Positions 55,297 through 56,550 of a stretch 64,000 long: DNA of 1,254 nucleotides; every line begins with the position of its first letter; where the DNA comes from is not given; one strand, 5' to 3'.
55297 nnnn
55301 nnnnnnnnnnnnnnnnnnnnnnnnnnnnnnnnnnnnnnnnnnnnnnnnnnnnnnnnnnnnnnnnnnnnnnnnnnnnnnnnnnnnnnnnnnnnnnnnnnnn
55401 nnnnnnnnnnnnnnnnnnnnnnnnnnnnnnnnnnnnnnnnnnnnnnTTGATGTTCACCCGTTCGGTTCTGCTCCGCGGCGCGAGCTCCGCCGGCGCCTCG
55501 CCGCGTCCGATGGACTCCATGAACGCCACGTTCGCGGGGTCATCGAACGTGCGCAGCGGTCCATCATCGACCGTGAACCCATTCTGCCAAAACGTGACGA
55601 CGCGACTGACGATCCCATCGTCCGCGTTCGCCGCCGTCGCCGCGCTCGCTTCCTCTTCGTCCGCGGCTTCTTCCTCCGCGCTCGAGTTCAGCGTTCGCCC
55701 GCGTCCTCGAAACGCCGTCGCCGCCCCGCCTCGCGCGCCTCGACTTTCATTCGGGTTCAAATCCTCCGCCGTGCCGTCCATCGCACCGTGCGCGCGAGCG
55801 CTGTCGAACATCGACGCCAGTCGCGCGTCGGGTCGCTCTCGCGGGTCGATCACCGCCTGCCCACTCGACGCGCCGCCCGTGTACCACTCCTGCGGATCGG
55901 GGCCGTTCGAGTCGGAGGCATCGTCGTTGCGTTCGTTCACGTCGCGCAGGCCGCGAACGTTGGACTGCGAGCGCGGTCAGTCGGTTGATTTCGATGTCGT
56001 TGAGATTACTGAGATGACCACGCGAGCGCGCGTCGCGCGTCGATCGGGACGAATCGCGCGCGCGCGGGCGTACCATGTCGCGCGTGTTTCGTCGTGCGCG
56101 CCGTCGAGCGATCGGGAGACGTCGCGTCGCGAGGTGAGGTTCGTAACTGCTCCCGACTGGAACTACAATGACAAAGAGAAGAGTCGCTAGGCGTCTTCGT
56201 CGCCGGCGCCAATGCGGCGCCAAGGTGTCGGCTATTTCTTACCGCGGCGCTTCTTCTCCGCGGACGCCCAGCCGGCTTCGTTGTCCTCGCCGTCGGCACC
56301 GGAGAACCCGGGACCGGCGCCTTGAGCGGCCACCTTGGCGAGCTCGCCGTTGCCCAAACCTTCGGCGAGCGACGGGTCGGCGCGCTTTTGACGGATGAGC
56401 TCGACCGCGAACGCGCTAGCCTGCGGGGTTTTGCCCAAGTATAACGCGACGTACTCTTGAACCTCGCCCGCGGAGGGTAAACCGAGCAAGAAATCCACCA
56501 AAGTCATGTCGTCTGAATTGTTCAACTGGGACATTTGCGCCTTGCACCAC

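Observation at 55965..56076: p47 gene appears to begin with an ATG-only coding exon followed at once by an intron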

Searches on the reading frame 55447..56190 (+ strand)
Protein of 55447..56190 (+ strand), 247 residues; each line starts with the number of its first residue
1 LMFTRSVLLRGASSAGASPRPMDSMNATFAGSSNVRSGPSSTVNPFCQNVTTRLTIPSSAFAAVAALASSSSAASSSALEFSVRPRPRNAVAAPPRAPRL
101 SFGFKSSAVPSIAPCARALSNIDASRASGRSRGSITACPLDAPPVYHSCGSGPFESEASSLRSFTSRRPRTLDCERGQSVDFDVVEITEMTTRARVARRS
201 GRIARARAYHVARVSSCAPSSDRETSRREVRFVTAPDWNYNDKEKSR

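Call 44: search_protein_families(library=pfam, proteins=[window:55447-56190:+], max_evalue=0.01)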
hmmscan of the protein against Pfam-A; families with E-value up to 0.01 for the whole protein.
window:55447-56190:+ (247 aa): 0 families

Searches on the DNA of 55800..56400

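Call 43: search_rna_families(source=window, start=55800, end=56400, threshold=evalue, max_evalue=1)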
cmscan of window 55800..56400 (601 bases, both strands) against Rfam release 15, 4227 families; matches with E-value up to 1: 1.
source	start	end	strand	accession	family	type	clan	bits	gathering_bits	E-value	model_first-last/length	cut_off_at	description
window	56175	56290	+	RF01754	radC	Cis-reg;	-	17.2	40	0.53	1-149/149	no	radC RNA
